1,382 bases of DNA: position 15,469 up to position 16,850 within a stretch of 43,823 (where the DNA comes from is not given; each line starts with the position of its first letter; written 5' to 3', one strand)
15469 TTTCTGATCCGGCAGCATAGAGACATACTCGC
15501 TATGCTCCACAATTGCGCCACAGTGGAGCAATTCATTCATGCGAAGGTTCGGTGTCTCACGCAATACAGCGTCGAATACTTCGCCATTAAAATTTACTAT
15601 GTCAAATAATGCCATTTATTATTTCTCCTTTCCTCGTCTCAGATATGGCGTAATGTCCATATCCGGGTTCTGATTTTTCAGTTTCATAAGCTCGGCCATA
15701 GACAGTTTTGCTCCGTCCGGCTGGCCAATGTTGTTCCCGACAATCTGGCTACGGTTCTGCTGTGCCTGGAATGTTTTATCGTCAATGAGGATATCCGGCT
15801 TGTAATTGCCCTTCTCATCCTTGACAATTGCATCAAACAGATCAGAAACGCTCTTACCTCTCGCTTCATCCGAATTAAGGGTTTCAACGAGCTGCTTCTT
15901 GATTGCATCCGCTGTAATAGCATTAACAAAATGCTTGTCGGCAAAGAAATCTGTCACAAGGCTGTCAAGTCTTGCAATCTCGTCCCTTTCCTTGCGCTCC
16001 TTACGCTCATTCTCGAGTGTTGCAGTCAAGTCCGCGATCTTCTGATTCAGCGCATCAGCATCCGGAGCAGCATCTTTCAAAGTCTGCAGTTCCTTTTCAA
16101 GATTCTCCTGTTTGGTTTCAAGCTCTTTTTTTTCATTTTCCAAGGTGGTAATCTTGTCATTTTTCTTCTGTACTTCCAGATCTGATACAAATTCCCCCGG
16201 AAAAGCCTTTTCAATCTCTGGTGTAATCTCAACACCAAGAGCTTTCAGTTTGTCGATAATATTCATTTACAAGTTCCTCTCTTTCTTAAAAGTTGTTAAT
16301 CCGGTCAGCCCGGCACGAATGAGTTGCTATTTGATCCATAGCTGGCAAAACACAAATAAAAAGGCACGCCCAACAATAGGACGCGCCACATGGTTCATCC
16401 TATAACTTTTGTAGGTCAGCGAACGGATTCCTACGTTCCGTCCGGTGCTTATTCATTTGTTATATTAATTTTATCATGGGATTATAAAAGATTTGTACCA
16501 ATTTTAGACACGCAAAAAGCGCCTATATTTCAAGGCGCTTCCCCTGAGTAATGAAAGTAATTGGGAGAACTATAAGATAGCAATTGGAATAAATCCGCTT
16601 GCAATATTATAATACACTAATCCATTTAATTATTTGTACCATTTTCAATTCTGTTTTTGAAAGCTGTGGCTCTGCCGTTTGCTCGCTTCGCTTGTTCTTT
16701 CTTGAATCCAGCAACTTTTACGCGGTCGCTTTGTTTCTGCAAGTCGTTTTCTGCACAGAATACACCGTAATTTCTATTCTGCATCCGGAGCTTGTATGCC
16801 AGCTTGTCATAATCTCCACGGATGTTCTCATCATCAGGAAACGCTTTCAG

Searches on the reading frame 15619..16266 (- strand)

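Call 91: search_protein_families(library=pfam, proteins=[window:15619-16266:-], max_evalue=0.001)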
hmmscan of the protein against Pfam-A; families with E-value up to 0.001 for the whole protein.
window:15619-16266:- (215 aa): 1 family
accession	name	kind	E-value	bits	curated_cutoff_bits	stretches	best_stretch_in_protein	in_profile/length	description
PF06810.17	Phage_scaffold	-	2.1e-06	28.3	35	1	7-151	6-144/170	Phage capsid assembly scaffolding protein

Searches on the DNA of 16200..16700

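Call 79: search_rna_families(source=window, start=16200, end=16700, threshold=evalue, max_evalue=1)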
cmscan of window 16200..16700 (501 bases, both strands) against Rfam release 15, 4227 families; matches with E-value up to 1: 2.
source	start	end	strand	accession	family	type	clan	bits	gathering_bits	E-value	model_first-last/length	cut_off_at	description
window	16242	16289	-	RF01360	CRISPR-DR47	Gene; CRISPR;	-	18.2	39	0.98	1-37/37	no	CRISPR RNA direct repeat element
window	16514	16610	-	RF02701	PsrR1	Gene; sRNA;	-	17.8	42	0.84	1-79/79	no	Photosynthesis regulatory RNA1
